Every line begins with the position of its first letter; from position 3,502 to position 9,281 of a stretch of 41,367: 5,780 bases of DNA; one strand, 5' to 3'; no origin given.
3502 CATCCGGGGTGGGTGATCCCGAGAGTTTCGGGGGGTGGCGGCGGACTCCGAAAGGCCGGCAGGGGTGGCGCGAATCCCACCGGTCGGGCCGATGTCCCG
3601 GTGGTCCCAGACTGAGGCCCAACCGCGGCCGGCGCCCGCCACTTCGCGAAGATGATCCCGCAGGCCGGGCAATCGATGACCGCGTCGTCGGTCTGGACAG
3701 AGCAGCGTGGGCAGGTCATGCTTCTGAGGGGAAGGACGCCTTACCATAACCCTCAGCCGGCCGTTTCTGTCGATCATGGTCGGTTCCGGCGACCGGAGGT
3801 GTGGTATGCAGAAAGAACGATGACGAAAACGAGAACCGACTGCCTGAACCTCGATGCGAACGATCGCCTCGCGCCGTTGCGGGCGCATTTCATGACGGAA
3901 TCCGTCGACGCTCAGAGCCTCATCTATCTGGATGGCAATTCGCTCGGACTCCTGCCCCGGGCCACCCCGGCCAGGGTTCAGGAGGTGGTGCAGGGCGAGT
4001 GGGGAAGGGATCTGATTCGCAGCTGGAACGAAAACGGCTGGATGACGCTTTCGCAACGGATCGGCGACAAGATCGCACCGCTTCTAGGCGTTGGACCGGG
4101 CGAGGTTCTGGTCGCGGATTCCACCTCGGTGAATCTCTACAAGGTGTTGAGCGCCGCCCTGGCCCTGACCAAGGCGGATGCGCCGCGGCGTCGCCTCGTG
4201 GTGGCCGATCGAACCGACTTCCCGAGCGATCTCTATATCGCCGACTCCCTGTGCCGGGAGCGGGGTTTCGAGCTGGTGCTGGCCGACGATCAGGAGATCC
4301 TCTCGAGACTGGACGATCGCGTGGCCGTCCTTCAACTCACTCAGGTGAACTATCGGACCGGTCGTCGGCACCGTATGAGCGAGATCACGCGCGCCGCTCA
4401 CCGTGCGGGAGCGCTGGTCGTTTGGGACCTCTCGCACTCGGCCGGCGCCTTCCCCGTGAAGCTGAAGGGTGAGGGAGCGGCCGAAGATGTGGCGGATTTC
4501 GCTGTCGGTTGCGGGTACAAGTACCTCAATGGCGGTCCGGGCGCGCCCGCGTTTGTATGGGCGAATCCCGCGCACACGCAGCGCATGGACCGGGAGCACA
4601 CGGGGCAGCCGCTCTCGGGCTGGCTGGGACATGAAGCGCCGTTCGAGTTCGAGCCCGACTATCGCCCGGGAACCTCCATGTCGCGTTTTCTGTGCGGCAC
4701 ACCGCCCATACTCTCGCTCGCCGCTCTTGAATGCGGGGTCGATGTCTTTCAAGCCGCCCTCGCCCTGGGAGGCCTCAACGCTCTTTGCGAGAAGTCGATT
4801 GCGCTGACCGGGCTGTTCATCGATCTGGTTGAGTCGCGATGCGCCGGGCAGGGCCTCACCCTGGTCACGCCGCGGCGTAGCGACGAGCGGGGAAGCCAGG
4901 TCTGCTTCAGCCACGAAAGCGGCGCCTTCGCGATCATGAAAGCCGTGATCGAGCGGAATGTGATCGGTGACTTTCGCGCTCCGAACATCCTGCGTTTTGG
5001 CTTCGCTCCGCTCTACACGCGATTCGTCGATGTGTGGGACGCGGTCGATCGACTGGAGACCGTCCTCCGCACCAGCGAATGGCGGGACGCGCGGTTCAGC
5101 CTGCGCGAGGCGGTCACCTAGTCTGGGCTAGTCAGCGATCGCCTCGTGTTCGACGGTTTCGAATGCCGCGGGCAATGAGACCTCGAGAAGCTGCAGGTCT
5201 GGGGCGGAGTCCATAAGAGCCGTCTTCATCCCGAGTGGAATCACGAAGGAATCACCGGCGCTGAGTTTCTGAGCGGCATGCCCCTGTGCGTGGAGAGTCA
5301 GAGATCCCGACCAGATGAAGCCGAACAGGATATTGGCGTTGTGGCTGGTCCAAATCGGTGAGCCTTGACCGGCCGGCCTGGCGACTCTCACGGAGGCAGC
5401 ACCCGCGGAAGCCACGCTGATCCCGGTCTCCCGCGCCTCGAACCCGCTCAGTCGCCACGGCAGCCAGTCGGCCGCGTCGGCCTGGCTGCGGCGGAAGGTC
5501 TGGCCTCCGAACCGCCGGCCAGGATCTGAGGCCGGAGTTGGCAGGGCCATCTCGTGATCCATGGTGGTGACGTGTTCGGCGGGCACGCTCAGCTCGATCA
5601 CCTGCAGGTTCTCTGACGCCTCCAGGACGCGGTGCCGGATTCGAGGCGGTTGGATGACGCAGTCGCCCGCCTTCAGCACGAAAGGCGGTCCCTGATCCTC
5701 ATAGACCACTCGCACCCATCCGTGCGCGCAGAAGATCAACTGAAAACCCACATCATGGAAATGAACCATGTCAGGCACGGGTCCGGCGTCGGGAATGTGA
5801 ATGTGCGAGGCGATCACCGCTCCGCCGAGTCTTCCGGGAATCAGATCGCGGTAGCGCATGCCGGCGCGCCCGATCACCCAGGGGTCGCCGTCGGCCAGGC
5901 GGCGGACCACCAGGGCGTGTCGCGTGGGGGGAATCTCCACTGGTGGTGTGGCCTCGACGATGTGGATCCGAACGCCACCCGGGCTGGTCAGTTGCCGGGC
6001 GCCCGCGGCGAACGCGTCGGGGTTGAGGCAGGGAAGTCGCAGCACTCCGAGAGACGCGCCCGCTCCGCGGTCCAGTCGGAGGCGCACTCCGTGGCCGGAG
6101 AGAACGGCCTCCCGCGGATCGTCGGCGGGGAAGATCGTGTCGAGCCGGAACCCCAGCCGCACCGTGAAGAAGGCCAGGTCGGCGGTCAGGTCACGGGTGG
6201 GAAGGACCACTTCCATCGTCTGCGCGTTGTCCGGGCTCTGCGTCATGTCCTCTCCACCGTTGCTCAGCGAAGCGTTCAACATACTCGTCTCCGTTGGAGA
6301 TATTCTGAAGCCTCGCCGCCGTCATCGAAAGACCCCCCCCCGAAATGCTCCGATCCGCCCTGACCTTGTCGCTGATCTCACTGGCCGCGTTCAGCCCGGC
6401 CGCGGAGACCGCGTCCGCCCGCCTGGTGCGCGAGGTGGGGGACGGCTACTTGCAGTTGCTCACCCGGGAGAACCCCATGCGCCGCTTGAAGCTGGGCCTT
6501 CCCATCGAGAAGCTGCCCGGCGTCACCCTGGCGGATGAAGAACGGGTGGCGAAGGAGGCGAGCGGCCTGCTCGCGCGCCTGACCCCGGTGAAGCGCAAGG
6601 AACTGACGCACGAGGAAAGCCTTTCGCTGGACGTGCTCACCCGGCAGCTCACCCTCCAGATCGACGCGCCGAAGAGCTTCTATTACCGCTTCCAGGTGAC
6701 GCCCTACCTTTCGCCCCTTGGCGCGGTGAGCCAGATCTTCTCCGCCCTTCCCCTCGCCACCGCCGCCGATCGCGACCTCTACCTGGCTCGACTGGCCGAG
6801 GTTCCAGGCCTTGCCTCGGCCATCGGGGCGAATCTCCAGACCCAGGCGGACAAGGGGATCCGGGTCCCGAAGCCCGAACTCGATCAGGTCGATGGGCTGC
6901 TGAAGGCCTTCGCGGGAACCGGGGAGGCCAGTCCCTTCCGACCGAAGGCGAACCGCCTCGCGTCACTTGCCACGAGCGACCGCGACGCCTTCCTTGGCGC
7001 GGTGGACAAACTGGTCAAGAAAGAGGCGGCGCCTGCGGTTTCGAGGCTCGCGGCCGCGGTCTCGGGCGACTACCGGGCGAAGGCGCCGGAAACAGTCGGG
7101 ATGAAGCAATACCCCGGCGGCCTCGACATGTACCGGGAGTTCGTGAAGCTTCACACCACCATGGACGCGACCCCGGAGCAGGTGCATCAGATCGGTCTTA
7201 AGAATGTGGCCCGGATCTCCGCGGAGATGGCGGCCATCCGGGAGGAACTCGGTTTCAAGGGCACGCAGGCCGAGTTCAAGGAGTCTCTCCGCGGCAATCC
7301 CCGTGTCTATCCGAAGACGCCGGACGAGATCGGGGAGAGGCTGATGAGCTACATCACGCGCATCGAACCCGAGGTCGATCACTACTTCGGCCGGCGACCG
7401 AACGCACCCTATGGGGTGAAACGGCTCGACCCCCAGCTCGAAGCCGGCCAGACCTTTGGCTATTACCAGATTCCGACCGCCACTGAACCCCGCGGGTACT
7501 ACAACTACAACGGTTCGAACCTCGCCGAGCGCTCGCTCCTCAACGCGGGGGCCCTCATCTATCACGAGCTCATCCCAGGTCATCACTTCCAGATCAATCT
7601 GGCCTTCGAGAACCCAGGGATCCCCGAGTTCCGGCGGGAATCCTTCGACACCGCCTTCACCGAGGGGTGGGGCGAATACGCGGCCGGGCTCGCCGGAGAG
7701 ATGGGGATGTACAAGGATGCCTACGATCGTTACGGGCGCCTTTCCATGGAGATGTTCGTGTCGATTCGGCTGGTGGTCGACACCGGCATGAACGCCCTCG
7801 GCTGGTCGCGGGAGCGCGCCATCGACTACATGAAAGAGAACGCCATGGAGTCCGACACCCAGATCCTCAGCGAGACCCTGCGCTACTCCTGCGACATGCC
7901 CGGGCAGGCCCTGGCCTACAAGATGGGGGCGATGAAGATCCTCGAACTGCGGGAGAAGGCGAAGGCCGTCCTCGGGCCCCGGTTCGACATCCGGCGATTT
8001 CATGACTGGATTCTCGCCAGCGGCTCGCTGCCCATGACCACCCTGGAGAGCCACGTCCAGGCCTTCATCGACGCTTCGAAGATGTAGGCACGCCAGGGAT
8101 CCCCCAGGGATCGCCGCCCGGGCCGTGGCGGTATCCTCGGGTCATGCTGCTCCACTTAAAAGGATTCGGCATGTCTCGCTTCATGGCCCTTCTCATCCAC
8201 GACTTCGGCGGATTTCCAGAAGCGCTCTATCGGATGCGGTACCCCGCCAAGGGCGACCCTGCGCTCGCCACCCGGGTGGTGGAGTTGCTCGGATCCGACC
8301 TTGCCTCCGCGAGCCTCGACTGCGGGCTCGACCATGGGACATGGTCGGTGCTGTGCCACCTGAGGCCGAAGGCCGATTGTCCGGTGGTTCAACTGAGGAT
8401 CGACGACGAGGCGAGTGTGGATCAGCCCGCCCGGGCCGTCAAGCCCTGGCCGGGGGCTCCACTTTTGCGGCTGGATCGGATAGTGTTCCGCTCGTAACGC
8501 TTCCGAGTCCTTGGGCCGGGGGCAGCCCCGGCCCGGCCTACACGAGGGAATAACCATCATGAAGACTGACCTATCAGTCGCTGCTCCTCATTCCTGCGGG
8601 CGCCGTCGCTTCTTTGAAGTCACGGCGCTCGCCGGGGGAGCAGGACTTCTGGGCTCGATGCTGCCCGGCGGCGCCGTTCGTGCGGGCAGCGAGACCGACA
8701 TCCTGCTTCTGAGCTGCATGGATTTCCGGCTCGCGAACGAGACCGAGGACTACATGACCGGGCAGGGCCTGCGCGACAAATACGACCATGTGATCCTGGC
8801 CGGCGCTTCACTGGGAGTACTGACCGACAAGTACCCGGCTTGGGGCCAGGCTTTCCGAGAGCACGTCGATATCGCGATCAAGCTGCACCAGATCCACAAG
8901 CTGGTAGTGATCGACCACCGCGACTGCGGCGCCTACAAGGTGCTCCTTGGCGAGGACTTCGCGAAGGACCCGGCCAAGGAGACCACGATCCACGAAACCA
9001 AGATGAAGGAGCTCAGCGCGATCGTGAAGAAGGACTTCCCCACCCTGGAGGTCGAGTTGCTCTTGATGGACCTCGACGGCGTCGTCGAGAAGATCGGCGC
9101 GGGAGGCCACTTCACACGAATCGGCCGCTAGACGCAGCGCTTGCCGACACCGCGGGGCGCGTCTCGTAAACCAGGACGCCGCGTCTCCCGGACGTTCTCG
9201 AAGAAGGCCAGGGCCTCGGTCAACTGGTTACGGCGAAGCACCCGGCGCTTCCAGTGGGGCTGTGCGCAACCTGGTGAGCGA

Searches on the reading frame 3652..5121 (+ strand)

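Call 9: search_protein_families(library=pfam, proteins=[window:3652-5121:+], max_evalue=0.001)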
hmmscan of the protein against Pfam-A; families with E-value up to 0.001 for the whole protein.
window:3652-5121:+ (489 aa): 2 families
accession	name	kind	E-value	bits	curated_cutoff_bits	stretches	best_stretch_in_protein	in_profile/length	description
PF22580.2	KYNU_C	-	1.3e-35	121.7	27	1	380-468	3-90/90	Kynureninase C-terminal domain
PF00266.25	Aminotran_5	-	1.4e-08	34.5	21.5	1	135-433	46-328/371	Aminotransferase class-V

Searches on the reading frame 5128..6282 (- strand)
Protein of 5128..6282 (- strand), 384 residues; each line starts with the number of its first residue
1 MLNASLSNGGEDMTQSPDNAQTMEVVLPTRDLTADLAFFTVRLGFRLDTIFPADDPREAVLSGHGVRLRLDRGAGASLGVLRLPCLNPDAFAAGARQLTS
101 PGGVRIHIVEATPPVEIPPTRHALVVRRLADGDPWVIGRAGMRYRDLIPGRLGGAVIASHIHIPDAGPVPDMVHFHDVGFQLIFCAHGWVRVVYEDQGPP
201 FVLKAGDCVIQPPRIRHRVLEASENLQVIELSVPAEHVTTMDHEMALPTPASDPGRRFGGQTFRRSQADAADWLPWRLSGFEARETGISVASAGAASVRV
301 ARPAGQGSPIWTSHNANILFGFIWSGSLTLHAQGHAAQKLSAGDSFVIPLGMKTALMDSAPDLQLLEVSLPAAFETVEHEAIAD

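Call 9: search_protein_families(library=pfam, proteins=[window:5128-6282:-], max_evalue=0.001)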
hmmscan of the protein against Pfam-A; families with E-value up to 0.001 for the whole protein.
window:5128-6282:- (384 aa): 4 families
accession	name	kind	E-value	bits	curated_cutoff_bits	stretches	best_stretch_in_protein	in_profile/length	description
PF07883.17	Cupin_2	-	2.9e-12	46.5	27.2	2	173-223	13-60/70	Cupin domain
PF02311.25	AraC_binding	-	5.1e-06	26.7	21.1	0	174-219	19-61/135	AraC-like ligand binding domain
PF05899.18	Cupin_3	-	1.5e-05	25.1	23.5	0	322-355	30-63/74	EutQ-like cupin domain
PF12852.13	Cupin_6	-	3.8e-05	24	26.7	0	180-232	35-88/183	Cupin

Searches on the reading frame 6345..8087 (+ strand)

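Call 9: search_protein_families(library=pfam, proteins=[window:6345-8087:+], max_evalue=0.001)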
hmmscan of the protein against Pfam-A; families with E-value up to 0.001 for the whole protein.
window:6345-8087:+ (580 aa): 1 family
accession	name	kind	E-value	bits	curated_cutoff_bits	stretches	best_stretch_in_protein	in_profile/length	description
PF05960.17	DUF885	-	4.2e-135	452.8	32.4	1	44-571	1-532/532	Bacterial protein of unknown function (DUF885)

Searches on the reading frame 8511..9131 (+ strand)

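Call 9: search_protein_families(library=pfam, proteins=[window:8511-9131:+], max_evalue=0.001)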
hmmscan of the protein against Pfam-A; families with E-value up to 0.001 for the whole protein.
window:8511-9131:+ (206 aa): 2 families
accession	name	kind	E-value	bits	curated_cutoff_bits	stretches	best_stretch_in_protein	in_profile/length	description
PF20393.3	Pro_CA_2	-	5.4e-12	46.4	30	1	65-195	7-124/125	Putative carbonic anhydrase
PF00484.24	Pro_CA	-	0.00025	21.8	25.7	1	65-172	2-95/156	Carbonic anhydrase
